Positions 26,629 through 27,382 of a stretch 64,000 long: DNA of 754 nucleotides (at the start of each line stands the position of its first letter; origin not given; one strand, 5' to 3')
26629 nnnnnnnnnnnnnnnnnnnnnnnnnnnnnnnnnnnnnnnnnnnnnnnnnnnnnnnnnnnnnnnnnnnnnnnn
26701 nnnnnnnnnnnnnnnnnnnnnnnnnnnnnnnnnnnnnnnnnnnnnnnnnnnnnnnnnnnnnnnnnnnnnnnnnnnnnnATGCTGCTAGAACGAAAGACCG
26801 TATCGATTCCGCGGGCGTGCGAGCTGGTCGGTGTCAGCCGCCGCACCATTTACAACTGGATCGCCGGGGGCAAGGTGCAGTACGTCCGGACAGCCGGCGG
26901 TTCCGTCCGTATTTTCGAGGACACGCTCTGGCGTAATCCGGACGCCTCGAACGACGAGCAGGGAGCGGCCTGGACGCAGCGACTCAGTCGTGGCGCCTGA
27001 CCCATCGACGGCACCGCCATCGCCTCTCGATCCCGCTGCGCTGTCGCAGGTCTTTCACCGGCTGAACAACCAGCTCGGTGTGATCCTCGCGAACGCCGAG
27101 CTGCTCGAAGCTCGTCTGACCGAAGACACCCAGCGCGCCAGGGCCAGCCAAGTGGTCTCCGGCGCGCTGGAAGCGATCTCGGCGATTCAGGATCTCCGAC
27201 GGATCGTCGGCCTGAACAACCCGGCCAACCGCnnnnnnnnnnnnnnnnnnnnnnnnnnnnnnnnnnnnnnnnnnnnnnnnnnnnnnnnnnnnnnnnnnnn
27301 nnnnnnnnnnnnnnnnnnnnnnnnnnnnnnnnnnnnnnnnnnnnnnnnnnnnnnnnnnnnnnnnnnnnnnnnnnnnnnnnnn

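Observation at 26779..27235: Overlapping pair: excisionase-type HTH plus a stand-alone histidine-kinase DHp helix-hairpin with no catalytic domain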

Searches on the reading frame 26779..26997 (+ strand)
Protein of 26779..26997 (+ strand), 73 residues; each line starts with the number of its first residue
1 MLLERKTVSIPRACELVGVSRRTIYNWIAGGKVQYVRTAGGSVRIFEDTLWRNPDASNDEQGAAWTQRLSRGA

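Call 3: search_protein_families(library=pfam, proteins=[window:26779-26997:+], max_evalue=10)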
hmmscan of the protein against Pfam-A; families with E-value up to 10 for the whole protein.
window:26779-26997:+ (73 aa): 12 families
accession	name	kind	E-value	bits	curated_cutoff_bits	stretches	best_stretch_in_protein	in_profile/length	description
PF12728.13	HTH_17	-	1.6e-08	35.1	27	1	9-49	3-42/51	Helix-turn-helix domain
PF13384.12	HTH_23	-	1.3e-05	25.2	24.6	1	8-29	18-39/50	Homeodomain-like domain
PF13518.12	HTH_28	-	2.5e-05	24.7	25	1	6-29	11-34/52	Helix-turn-helix domain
PF13551.12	HTH_29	-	2.7e-05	24.6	28.1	1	3-28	7-33/64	Winged helix-turn helix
PF00376.29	MerR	-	3.9e-05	23.8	28.2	1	13-41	5-34/38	MerR family regulatory protein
PF02954.25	HTH_8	-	0.013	15.7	22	1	9-26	20-37/42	Bacterial regulatory protein, Fis family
PF13022.12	HTH_Tnp_1_2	-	0.04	14.5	27.9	1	7-28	26-47/122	Helix-turn-helix of insertion element transposase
PF08220.18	HTH_DeoR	-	0.04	14.1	21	1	1-24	8-31/57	DeoR-like helix-turn-helix domain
PF13309.12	HTH_22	-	0.048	14.1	29.6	1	9-28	43-62/63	HTH domain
PF08279.18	HTH_11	-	0.061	13.7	25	1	2-29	9-37/55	HTH domain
PF01381.28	HTH_3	-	0.13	12.7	23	1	14-30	16-32/55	Helix-turn-helix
PF13730.12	HTH_36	-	0.13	12.6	25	1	14-29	32-47/55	Helix-turn-helix domain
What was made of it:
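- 26779..27000 (+): 73-aa MerR-like winged-helix (excisionase/Xis/BldC-type) DNA-binding protein. Pfam HTH_17 at 35.1 bits (cut-off 27) (call 3).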

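Call 4: search_protein_families(library=ncbifam, proteins=[window:26779-26997:+], max_evalue=10)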
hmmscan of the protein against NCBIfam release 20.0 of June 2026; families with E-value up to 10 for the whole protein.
window:26779-26997:+ (73 aa): 9 families
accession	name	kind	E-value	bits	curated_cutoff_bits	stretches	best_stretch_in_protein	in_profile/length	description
TIGR01764.1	excise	domain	2.8e-09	37.2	28.8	1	12-50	6-43/49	excisionase family DNA-binding protein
NF033787.1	HTH_BldC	subfamily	6.6e-05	22.7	77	1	17-45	12-40/49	BldC family transcriptional regulator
NF033518.0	transpos_IS607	equivalog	0.0002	20.9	110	1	13-55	3-45/187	IS607 family transposase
NF033545.0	transpos_IS630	equivalog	0.014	14.8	100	1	2-29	7-34/299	IS630 family transposase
NF011802.0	PRK15267.1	equivalog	0.022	14.5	257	1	17-56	75-113/141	subtilase cytotoxin subunit B-like protein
NF033516.0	transpos_IS3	equivalog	0.027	13.7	160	1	5-30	98-123/369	IS3 family transposase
NF033577.2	transpos_IS481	equivalog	0.029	13.9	224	1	4-29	10-35/284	IS481 family transposase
NF047737.1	antiphage_MADS1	equivalog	0.054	13.8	80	1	10-32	6-28/49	methylation-associated defense system helix-turn-helix domain-containing protein MAD1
NF003162.0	PRK04140.1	equivalog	0.093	11.7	263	1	4-39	136-171/317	transcriptional regulator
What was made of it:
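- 26779..27000 (+): TIGR01764 'excise' at 37.2 bits (cut-off 28.8) (call 4).
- On Excisionase-family HTH (PF12728 / TIGR01764), for the upstream gene: 35.1 bits against 27 (call 3), 37.2 against 28.8 (call 4).
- On BldC family (NF033787): 22.7 bits against 77 (call 4).
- Closest known: BldC and phage Xis. Different: It scores below the BldC family cut-off (22.7 against 77 bits, call 4).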

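Call 56: find_homologous_proteins(query=window:26779-26997:+, max_evalue=0.001)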
Query window:26779-26997:+ (73 aa): 3687 proteins with E <= 0.001 among 3687 candidates; the best 120 are listed.
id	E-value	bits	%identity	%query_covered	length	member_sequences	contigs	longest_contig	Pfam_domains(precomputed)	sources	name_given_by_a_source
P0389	4.2e-40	152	97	100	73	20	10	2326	PF12728.14,PF13384.13,PF13518.13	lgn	-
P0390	8.7e-38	145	92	100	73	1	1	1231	PF12728.14,PF00376.30,PF13384.13,PF13518.13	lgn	-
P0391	1.2e-37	144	92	100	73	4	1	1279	PF12728.14,PF00376.30,PF13384.13,PF13518.13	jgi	-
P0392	1.2e-37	144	92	100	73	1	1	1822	PF12728.14,PF00376.30,PF13384.13,PF13518.13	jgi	jgi:excisionase family DNA binding protein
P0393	1.5e-37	144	93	100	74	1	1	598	PF12728.14,PF13384.13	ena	-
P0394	4.5e-37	142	90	100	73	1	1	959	PF12728.14,PF00376.30,PF13384.13,PF13518.13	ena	-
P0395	5.6e-37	142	89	100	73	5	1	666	PF12728.14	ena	-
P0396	6.1e-37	142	90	100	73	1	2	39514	PF12728.14,PF00376.30,PF13384.13,PF13518.13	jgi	jgi:excisionase family DNA binding protein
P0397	4.4e-36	139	89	100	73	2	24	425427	PF12728.14,PF00376.30,PF13384.13,PF13518.13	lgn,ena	-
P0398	5.3e-36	139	88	100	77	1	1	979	PF12728.14,PF13384.13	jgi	jgi:excisionase family DNA binding protein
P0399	9.1e-36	138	88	100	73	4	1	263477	PF12728.14,PF13384.13,PF13518.13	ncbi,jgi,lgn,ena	jgi:excisionase family DNA binding protein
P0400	1.7e-35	137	88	100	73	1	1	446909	PF12728.14,PF00376.30,PF13384.13,PF13518.13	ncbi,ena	-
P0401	2.8e-35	137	86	100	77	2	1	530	PF12728.14,PF13384.13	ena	-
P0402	6.0e-35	136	86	100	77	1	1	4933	PF12728.14,PF13384.13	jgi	jgi:excisionase family DNA binding protein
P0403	2.2e-34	134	85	100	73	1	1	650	PF12728.14,PF00376.30,PF13384.13,PF13518.13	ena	-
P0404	4.2e-34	133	85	100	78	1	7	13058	PF12728.14,PF13384.13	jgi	jgi:excisionase family DNA binding protein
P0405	5.0e-34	133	85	100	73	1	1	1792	PF12728.14,PF00376.30,PF13384.13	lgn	-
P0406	6.1e-34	132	82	100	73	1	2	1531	PF12728.14,PF00376.30,PF13384.13,PF13518.13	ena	-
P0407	6.7e-34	132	87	100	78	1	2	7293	PF12728.14,PF13384.13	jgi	jgi:excisionase family DNA binding protein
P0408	7.0e-34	132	85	100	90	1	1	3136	PF12728.14,PF00376.30,PF13384.13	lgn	-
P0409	7.2e-34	132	85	100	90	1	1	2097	PF12728.14,PF00376.30,PF13384.13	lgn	-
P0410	7.9e-34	132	82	100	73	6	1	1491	PF12728.14,PF00376.30,PF13384.13,PF13518.13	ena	-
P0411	9.9e-34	132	85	100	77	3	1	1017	PF12728.14,PF13384.13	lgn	-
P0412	1.2e-33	131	85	100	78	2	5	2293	PF12728.14,PF13384.13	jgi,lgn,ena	jgi:excisionase family DNA binding protein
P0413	1.3e-33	131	84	100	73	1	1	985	PF12728.14,PF00376.30,PF13384.13,PF13518.13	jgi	jgi:excisionase family DNA binding protein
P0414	1.9e-33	131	85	100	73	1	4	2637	PF12728.14,PF00376.30,PF13384.13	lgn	-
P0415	2.3e-33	131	84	100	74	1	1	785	PF12728.14,PF00376.30,PF13384.13,PF13518.13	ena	-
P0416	2.6e-33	130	84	100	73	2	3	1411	PF12728.14,PF00376.30,PF13384.13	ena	-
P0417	2.7e-33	130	84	100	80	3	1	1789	PF12728.14,PF13384.13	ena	-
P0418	2.9e-33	130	84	100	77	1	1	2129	PF12728.14,PF13384.13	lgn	-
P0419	3.4e-33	130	84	100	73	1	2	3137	PF12728.14,PF13384.13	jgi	jgi:excisionase family DNA binding protein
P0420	3.5e-33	130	84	100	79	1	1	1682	PF12728.14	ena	-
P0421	3.6e-33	130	81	100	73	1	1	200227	PF12728.14,PF00376.30,PF13384.13,PF13518.13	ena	-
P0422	3.6e-33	130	85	100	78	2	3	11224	PF12728.14,PF13384.13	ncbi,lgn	-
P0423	3.6e-33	130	85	100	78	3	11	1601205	PF12728.14,PF13384.13,PF13551.13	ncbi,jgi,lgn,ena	-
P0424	4.3e-33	130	82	100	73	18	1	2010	PF12728.14,PF00376.30,PF13384.13,PF13518.13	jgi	jgi:excisionase family DNA binding protein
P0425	4.6e-33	130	84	100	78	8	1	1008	PF12728.14,PF13384.13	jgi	jgi:excisionase family DNA binding protein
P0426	6.3e-33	129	82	100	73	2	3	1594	PF12728.14,PF00376.30,PF13384.13,PF13518.13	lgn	-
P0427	6.4e-33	129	85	100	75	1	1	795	PF12728.14,PF13384.13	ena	-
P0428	6.6e-33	129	86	100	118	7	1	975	PF12728.14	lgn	-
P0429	7.7e-33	129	84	100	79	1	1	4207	PF12728.14,PF13384.13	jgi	jgi:excisionase family DNA binding protein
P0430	7.7e-33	129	87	100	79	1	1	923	PF12728.14,PF13384.13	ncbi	-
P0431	8.4e-33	129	85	100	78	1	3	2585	PF12728.14,PF13384.13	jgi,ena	jgi:excisionase family DNA binding protein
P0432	8.8e-33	129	82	100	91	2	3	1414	PF12728.14,PF00376.30,PF13384.13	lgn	-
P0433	9.5e-33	129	84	100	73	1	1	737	PF12728.14,PF00376.30,PF13384.13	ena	-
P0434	1.1e-32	128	85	100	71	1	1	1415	PF12728.14,PF13384.13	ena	-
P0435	1.4e-32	128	81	100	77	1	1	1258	PF12728.14,PF00376.30,PF13384.13,PF13551.13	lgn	-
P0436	1.5e-32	128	85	100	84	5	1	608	PF12728.14,PF00376.30,PF13384.13,PF13551.13,PF13518.13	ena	-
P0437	1.6e-32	128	84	100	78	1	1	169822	PF12728.14,PF00376.30,PF13384.13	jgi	jgi:excisionase family DNA binding protein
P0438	2.0e-32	128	82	100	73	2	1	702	PF12728.14,PF00376.30,PF13384.13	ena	-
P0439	2.4e-32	127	82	100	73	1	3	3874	PF12728.14,PF00376.30,PF13384.13,PF13518.13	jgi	jgi:excisionase family DNA binding protein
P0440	2.5e-32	127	84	100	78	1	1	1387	PF12728.14,PF13384.13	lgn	-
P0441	2.8e-32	127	84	100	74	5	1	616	PF12728.14,PF13384.13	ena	-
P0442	3.0e-32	127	82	100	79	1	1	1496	PF12728.14,PF00376.30,PF13384.13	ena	-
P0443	3.1e-32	127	82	100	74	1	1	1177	PF12728.14,PF00376.30,PF13384.13,PF13518.13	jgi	jgi:excisionase family DNA binding protein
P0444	3.6e-32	127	78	100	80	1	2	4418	PF12728.14,PF13384.13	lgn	-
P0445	3.8e-32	127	83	100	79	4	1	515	PF12728.14,PF13384.13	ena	-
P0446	4.9e-32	126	81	100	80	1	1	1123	PF12728.14,PF13384.13,PF13551.13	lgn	-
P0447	5.0e-32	126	82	100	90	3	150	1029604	PF12728.14,PF00376.30,PF13384.13,PF13551.13,PF13518.13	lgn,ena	-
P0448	5.1e-32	126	85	100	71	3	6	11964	PF12728.14,PF13384.13,PF13518.13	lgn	-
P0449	5.9e-32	126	85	100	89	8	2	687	PF12728.14,PF13384.13,PF13518.13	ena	-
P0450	6.0e-32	126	84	100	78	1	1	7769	PF12728.14,PF13384.13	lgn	-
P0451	6.6e-32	126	84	100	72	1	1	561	PF12728.14,PF00376.30,PF13384.13,PF13518.13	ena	-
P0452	7.2e-32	126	84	100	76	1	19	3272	PF12728.14,PF00376.30,PF13384.13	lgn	-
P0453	7.8e-32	126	83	100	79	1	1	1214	PF12728.14,PF13384.13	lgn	-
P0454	7.9e-32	126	82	100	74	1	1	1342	PF12728.14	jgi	jgi:excisionase family DNA binding protein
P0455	8.3e-32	126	83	99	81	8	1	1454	PF12728.14,PF13384.13,PF13518.13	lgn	-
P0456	8.6e-32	126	81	100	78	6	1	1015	PF12728.14,PF13384.13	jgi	-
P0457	9.6e-32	126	82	100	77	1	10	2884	PF12728.14,PF13384.13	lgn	-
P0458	1.1e-31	125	82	100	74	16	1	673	PF12728.14,PF13384.13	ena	-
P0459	1.2e-31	125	82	100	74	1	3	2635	PF12728.14,PF13384.13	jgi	jgi:excisionase family DNA binding protein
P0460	1.2e-31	125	79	100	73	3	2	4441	PF12728.14,PF00376.30,PF13384.13,PF13518.13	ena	-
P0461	1.3e-31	125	81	100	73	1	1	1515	PF12728.14,PF13384.13,PF13518.13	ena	-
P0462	1.4e-31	125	83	100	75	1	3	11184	PF12728.14,PF13384.13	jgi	jgi:excisionase family DNA binding protein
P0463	1.5e-31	125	79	100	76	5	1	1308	PF12728.14,PF00376.30,PF13384.13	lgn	-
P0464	1.7e-31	125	80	100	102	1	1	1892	PF12728.14,PF00376.30,PF13384.13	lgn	-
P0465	1.7e-31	125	82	100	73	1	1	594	PF12728.14,PF13384.13,PF13518.13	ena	-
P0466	1.8e-31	125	79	100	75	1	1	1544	PF12728.14,PF13384.13,PF13518.13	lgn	-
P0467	1.8e-31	125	81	100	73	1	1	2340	PF12728.14,PF13384.13,PF13518.13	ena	-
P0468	1.9e-31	125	79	100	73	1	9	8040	PF12728.14,PF00376.30,PF13384.13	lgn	-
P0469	1.9e-31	125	79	100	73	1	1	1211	PF12728.14,PF00376.30,PF13384.13,PF13518.13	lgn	-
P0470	2.0e-31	124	81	100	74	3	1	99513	PF12728.14,PF13384.13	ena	-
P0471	2.0e-31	124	82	99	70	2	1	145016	PF12728.14,PF13384.13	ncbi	ncbi:MAG: excisionase family DNA-binding protein [Vicinamibacterales bacterium]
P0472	2.1e-31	124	83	100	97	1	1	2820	PF12728.14,PF00376.30,PF13384.13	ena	-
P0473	2.2e-31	124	78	100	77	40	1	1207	PF12728.14,PF00376.30,PF13384.13,PF13518.13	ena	-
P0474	2.2e-31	124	79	100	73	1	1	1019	PF12728.14,PF13384.13,PF13518.13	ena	-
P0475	2.2e-31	124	84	100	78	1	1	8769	PF12728.14,PF00376.30,PF13384.13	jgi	jgi:excisionase family DNA binding protein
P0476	2.3e-31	124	84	100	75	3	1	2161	PF12728.14,PF13384.13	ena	-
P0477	2.5e-31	124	78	100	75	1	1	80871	PF12728.14,PF13518.13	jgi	jgi:excisionase family DNA binding protein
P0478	2.5e-31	124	82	100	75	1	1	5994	PF12728.14,PF13384.13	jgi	-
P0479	2.5e-31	124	84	100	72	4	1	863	PF12728.14,PF13384.13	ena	-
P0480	2.8e-31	124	81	100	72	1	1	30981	PF12728.14,PF13384.13,PF13518.13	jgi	jgi:excisionase family DNA binding protein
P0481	2.9e-31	124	85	100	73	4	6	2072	PF12728.14,PF13384.13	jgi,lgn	jgi:excisionase family DNA binding protein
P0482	3.0e-31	124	79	100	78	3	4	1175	PF12728.14,PF13384.13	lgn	-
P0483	3.5e-31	124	81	100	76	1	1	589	PF12728.14,PF00376.30,PF13384.13,PF13518.13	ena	-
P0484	3.9e-31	124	82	99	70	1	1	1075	PF12728.14,PF13384.13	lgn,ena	-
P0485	4.0e-31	124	84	100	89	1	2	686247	PF12728.14,PF13384.13,PF13551.13,PF13518.13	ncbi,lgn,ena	-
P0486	4.1e-31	124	79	100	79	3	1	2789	PF12728.14,PF00376.30,PF13384.13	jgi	-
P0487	4.3e-31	123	79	100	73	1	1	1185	PF12728.14,PF00376.30,PF13384.13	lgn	-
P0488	4.6e-31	123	81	100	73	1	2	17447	PF12728.14,PF13384.13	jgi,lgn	jgi:excisionase family DNA binding protein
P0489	4.8e-31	123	79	100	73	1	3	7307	PF12728.14,PF13384.13,PF13518.13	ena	-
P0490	5.6e-31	123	80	100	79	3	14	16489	PF12728.14,PF00376.30,PF13384.13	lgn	-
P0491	5.7e-31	123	82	99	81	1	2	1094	PF12728.14,PF00376.30,PF13384.13,PF13518.13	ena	-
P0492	5.8e-31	123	79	100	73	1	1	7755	PF12728.14,PF13384.13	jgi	jgi:excisionase family DNA binding protein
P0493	7.0e-31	123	81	100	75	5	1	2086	PF12728.14,PF13384.13,PF13518.13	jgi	jgi:excisionase family DNA binding protein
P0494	7.5e-31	123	81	100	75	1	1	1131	PF12728.14,PF13384.13,PF13518.13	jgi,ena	-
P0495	8.4e-31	123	80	100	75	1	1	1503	PF12728.14,PF13384.13,PF13518.13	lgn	-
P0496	8.8e-31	122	81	100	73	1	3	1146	PF12728.14,PF13384.13,PF13518.13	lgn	-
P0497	9.8e-31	122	80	100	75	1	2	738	PF12728.14,PF13384.13,PF13518.13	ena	-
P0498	1.1e-30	122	81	100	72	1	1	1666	PF12728.14,PF00376.30,PF13384.13,PF13518.13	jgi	jgi:excisionase family DNA binding protein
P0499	1.1e-30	122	78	100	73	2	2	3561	PF12728.14,PF00376.30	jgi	jgi:excisionase family DNA binding protein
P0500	1.1e-30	122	78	100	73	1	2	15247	PF12728.14,PF00376.30,PF13384.13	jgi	jgi:excisionase family DNA binding protein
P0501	1.1e-30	122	80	100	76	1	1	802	PF12728.14,PF13384.13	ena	-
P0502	1.1e-30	122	78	100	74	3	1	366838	PF12728.14,PF00376.30,PF13384.13,PF13551.13,PF13518.13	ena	-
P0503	1.2e-30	122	79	99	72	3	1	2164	PF12728.14,PF13384.13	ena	-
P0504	1.3e-30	122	79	100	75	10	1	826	PF12728.14,PF00376.30,PF13384.13,PF13518.13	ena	-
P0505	1.3e-30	122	76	100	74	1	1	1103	PF12728.14,PF00376.30,PF13384.13,PF13518.13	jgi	jgi:excisionase family DNA binding protein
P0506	1.4e-30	122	84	100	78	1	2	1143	PF12728.14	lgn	-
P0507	1.4e-30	122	77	100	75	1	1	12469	PF12728.14,PF00376.30,PF13384.13,PF13518.13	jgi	jgi:excisionase family DNA binding protein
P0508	1.5e-30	122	80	100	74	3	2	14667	PF12728.14,PF13384.13,PF13518.13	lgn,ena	-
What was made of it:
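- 26779..27000 (+): There are 3,687 related clusters; the 120 listed are 70-118 aa (call 56).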

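Call 64: predict_structure(alignment_id=A4)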
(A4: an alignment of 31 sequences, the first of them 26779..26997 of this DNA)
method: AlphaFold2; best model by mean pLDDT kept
length: 73 residues; sequences in the alignment: 31
mean_pLDDT: 75.4   pTM: 0.58
mean pLDDT of the five models: 75.4, 70.0, 67.0, 64.4, 45.6
residues with pLDDT >= 90: 27; 70-90: 20; 50-70: 12; < 50: 14
segments of 3 or more residues with pLDDT < 50: 59-69
pLDDT, mean of each block of 10 residues (from residue 1): 75 92 91 88 89 53 48 47
secondary structure, 60 per line:
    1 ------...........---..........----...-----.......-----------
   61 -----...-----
elements in order: E7-9 H10-17 H21-30 E35-37 E43-46
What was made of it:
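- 26779..27000 (+): The AF2 model has the beta-alpha-alpha-beta-beta topology (call 64).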

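Call 66: fold_search(model_id=the predicted structure, library=pdb)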
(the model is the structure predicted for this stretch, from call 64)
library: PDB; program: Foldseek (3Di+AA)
matches with E <= 10: 875; with E <= 0.001: 0
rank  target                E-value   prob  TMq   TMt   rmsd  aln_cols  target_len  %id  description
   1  4j2n_C                1.3e-03  1.00  0.59  0.75   4.5        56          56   30  Crystal Structure of mycobacteriophage Pukovnik Xis (released 2013-10-23)
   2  4j2n_A                3.1e-03  1.00  0.58  0.77   1.8        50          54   34  Crystal Structure of mycobacteriophage Pukovnik Xis (released 2013-10-23)
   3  6ama_P                1.5e-02  1.00  0.57  0.73   1.2        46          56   24  Structure of S. coelicolor/S. venezuelae BldC-smeA-ssfA complex to 3.09 Angstrom (released 2018-03-28)
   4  6ama_A                1.6e-02  1.00  0.56  0.74   1.2        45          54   24  Structure of S. coelicolor/S. venezuelae BldC-smeA-ssfA complex to 3.09 Angstrom (released 2018-03-28)
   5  6ama_B                1.6e-02  1.00  0.57  0.73   1.3        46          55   24  Structure of S. coelicolor/S. venezuelae BldC-smeA-ssfA complex to 3.09 Angstrom (released 2018-03-28)
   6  6amk_B                1.9e-02  1.00  0.56  0.77   1.2        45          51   24  Structure of Streptomyces venezuelae BldC-whiI opt complex (released 2018-03-28)
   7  6amk_A                2.1e-02  1.00  0.55  0.74   1.4        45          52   24  Structure of Streptomyces venezuelae BldC-whiI opt complex (released 2018-03-28)
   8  6ama_Y                2.2e-02  1.00  0.59  0.73   1.4        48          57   23  Structure of S. coelicolor/S. venezuelae BldC-smeA-ssfA complex to 3.09 Angstrom (released 2018-03-28)
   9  6ama_H                2.3e-02  1.00  0.56  0.72   1.3        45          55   24  Structure of S. coelicolor/S. venezuelae BldC-smeA-ssfA complex to 3.09 Angstrom (released 2018-03-28)
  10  5d90_C                3.5e-02  1.00  0.54  0.31   1.6        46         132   24  Crystal structure of HiNmlR, a MerR family regulator lacking the sensor domain, bound to promoter DNA (released 2016-06-29)
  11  5d90_B                4.2e-02  1.00  0.50  0.31   1.8        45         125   24  Crystal structure of HiNmlR, a MerR family regulator lacking the sensor domain, bound to promoter DNA (released 2016-06-29)
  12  2kfs_MODEL_1_A        4.5e-02  1.00  0.51  0.27   3.0        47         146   30  NMR structure of Rv2175c (released 2009-05-19)
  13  5d8c_B                6.7e-02  1.00  0.54  0.33   1.9        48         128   23  Crystal structure of HiNmlR, a MerR family regulator lacking the sensor domain, bound to promoter DNA (released 2016-06-29)
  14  5d90_A                6.7e-02  1.00  0.50  0.31   1.9        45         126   24  Crystal structure of HiNmlR, a MerR family regulator lacking the sensor domain, bound to promoter DNA (released 2016-06-29)
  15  5i44_B                8.7e-02  1.00  0.52  0.56   1.7        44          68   16  Structure of RacA-DNA complex; P21 form (released 2016-05-04)
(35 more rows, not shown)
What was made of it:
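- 26779..27000 (+): Best fold matches are Pukovnik Xis (E 1.3e-3) and Streptomyces BldC (rmsd 1.2 A over 45 residues) (call 66).
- On Excisionase-family HTH (PF12728 / TIGR01764), for the upstream gene: Fold matches to Xis, BldC and MerR N-terminal domains (call 66).
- Closest known: BldC and phage Xis. Same: Same winged-helix fold and size (calls 64, 66), and membership of the excisionase HTH family (calls 3, 4).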

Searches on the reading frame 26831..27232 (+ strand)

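Call 3: search_protein_families(library=pfam, proteins=[window:26831-27232:+], max_evalue=10)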
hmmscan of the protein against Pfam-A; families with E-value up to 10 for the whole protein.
window:26831-27232:+ (134 aa): 2 families
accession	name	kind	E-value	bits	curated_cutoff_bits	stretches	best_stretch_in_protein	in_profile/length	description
PF00512.31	HisKA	-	0.029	14.9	26.9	1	71-122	6-57/66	His Kinase A (phospho-acceptor) domain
PF15682.10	Mustang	-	0.33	11.3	27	1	16-35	40-58/75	Musculoskeletal, temporally activated-embryonic nuclear protein 1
